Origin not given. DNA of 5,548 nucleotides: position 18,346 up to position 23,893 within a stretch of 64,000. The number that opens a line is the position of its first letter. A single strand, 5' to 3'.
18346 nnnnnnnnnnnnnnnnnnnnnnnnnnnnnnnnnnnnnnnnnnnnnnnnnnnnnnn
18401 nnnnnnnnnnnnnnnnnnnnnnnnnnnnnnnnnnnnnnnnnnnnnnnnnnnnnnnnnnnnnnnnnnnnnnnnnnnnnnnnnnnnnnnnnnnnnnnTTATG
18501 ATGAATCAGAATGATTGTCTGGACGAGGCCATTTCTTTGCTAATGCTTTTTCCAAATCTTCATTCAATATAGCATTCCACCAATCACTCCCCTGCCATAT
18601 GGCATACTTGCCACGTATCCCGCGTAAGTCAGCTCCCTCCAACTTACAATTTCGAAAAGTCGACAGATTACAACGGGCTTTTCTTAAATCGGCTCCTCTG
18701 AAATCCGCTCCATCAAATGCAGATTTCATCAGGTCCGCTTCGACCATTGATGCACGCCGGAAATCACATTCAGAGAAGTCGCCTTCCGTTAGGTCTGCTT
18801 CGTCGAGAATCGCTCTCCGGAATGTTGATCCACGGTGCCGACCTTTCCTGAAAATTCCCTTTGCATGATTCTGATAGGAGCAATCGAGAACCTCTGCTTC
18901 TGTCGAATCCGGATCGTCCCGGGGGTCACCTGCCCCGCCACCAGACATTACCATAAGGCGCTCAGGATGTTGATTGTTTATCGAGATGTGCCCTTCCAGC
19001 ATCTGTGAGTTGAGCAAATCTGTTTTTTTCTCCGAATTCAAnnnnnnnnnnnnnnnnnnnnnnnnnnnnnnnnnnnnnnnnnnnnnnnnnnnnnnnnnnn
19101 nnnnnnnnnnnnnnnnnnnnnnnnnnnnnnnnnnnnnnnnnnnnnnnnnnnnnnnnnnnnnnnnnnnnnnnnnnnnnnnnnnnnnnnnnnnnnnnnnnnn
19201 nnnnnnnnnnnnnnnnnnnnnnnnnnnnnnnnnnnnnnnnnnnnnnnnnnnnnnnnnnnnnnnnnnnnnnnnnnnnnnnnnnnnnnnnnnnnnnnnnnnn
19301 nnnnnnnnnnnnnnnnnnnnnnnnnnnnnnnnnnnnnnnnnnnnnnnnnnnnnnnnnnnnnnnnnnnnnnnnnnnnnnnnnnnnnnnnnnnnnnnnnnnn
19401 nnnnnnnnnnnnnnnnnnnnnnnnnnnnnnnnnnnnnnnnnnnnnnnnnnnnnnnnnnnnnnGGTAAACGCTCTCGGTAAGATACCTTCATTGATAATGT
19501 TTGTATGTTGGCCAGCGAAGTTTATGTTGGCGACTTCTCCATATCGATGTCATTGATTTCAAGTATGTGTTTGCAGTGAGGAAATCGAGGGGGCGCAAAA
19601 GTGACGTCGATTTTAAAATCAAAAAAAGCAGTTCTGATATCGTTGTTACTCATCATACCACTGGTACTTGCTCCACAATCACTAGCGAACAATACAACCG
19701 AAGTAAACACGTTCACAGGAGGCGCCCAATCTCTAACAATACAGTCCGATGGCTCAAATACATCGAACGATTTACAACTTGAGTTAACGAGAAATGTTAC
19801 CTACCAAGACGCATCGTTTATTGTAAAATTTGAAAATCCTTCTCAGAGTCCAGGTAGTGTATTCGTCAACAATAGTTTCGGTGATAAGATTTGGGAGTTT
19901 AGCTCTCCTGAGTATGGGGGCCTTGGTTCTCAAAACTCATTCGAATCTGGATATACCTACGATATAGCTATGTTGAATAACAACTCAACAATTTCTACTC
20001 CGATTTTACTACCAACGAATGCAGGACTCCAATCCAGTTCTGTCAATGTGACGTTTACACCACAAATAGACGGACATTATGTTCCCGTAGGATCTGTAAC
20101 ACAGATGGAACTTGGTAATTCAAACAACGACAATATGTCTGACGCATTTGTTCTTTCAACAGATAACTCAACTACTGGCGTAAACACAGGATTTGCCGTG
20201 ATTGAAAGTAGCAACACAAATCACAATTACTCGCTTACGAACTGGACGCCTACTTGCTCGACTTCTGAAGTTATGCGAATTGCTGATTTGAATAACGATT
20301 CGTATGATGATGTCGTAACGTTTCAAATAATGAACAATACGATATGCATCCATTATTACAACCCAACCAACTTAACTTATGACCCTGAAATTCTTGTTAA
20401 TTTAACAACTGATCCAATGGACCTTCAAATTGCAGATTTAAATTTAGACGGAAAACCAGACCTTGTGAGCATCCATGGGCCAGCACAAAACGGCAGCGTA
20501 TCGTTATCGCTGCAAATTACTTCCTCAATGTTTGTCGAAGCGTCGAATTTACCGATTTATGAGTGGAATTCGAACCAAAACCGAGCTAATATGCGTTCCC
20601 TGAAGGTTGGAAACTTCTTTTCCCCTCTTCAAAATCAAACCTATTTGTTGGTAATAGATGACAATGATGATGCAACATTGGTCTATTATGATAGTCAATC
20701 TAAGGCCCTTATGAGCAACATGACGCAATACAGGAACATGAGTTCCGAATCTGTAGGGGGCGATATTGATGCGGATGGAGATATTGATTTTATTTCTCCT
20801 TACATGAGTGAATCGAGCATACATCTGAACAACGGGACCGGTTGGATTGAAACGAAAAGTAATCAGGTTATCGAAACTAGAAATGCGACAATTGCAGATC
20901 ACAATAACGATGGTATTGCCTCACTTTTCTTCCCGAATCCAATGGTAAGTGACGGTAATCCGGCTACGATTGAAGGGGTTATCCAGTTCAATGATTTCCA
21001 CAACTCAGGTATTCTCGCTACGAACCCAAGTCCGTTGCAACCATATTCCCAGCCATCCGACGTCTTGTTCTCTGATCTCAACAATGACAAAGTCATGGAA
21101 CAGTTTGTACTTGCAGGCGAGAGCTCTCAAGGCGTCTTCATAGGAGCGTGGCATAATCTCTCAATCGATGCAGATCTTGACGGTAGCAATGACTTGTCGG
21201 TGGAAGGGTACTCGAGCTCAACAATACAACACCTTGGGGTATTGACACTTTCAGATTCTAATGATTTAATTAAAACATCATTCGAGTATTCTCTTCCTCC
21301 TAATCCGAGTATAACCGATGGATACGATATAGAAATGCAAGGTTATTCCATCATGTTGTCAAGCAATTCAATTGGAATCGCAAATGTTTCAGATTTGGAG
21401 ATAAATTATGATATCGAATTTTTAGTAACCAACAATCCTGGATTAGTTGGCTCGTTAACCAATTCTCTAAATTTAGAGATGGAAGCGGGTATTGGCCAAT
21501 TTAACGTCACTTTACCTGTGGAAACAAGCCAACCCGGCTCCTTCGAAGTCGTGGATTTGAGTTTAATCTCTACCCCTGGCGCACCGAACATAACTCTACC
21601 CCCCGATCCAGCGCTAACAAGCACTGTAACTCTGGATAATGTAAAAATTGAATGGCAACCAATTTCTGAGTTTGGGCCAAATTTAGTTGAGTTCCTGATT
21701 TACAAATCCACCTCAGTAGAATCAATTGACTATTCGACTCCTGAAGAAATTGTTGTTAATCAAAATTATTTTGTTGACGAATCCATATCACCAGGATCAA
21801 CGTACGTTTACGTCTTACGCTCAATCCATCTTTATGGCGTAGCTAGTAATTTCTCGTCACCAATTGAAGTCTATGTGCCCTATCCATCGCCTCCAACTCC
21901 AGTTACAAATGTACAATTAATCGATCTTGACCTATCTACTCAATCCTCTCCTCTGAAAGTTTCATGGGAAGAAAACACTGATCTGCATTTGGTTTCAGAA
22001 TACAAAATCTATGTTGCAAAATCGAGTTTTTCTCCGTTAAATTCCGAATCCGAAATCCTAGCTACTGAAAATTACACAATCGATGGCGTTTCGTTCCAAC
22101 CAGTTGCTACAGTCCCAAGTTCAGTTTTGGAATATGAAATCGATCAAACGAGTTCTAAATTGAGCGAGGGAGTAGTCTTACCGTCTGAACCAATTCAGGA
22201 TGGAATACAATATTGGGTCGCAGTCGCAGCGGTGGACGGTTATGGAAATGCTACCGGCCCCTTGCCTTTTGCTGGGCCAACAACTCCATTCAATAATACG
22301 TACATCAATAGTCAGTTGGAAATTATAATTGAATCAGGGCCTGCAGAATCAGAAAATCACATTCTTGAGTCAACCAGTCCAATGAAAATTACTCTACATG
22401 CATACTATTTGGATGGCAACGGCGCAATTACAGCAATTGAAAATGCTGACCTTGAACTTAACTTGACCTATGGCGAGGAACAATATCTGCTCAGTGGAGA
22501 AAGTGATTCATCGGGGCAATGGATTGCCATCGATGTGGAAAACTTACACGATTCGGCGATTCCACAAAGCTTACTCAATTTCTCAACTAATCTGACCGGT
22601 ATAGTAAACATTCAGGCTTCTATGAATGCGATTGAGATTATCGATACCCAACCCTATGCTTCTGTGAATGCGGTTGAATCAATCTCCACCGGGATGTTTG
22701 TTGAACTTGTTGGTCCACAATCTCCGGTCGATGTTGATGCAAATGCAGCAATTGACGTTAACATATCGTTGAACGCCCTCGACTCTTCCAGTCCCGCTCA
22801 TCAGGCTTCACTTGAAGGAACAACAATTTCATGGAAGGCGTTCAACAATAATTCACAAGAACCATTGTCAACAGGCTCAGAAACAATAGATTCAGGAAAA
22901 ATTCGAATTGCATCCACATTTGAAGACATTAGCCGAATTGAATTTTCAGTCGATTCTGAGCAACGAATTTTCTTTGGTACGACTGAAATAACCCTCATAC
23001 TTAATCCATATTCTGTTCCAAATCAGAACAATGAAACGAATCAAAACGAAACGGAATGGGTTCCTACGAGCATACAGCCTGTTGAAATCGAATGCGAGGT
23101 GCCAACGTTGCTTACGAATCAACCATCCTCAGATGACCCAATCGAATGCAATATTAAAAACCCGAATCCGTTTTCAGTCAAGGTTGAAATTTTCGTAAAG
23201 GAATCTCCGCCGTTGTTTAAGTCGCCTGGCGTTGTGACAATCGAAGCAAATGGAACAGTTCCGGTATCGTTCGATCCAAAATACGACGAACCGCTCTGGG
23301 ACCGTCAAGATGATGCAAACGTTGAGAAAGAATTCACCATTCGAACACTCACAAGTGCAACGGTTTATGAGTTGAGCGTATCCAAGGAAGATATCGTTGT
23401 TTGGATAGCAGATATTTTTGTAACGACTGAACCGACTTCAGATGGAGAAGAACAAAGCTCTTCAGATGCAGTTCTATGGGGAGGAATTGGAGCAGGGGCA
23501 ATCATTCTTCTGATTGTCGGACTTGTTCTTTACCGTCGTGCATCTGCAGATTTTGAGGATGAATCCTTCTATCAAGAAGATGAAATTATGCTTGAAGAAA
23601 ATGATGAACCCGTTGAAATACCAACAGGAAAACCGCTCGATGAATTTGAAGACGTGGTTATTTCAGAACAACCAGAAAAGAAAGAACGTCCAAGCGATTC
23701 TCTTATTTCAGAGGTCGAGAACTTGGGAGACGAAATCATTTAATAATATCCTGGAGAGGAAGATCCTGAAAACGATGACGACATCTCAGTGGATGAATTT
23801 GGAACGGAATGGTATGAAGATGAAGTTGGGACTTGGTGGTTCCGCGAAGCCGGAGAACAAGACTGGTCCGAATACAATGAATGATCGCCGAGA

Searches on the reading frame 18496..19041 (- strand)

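Call 17: search_protein_families(library=pfam, proteins=[window:18496-19041:-], max_evalue=0.01)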
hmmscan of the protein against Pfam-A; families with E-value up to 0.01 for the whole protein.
window:18496-19041:- (181 aa): 3 families
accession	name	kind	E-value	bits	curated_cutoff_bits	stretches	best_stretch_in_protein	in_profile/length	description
PF00805.28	Pentapeptide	-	7e-18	64.3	20.2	3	109-141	3-35/40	Pentapeptide repeats (8 copies)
PF13576.12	Pentapeptide_3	-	1e-09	38.9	27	2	109-142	1-36/48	Pentapeptide repeats (9 copies)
PF13599.13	Pentapeptide_4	-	2.4e-09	37.6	38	1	74-138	13-77/78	Pentapeptide repeat region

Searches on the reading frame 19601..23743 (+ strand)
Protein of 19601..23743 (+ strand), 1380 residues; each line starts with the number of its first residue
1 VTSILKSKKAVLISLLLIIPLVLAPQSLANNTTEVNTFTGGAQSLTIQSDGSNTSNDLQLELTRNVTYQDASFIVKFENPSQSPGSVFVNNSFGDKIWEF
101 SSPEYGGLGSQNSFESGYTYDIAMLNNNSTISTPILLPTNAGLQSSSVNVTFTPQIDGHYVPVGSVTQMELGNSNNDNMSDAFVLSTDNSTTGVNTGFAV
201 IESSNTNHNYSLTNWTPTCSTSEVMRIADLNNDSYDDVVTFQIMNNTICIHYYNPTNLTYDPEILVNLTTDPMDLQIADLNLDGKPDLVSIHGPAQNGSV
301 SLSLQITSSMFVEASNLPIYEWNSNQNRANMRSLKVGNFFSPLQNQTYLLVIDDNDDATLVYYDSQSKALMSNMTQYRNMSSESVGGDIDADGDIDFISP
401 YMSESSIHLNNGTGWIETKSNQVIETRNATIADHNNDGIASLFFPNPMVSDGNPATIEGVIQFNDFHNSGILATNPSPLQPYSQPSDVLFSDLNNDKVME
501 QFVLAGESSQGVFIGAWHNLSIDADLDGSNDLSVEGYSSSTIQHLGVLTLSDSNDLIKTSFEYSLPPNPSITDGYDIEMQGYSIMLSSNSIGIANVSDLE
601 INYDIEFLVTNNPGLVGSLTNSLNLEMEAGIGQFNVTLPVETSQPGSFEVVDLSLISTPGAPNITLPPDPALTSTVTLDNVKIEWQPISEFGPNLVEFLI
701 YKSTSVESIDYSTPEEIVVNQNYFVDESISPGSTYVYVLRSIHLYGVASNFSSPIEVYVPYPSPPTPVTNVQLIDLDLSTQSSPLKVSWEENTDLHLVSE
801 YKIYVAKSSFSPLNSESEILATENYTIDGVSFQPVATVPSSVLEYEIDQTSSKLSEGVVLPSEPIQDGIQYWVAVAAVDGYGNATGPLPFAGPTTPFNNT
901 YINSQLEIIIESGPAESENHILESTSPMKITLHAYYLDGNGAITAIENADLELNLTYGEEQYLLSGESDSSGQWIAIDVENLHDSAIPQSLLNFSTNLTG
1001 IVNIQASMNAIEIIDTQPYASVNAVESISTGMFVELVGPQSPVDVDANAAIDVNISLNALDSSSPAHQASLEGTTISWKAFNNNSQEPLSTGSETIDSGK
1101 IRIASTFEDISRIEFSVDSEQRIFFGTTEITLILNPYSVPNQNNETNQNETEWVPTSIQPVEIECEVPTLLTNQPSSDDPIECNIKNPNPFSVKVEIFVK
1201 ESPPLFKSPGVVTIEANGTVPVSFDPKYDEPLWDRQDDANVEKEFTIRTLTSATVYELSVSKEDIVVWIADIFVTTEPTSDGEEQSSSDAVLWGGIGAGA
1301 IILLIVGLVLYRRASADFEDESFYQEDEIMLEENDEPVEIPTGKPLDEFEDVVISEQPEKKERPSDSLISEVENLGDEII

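Call 17: search_protein_families(library=pfam, proteins=[window:19601-23743:+], max_evalue=0.01)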
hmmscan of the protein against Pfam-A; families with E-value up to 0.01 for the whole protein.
window:19601-23743:+ (1380 aa): 1 family
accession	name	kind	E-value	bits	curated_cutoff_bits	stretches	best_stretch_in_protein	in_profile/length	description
PF13517.12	FG-GAP_3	-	4e-13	50.2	26.9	2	229-289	1-60/61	FG-GAP-like repeat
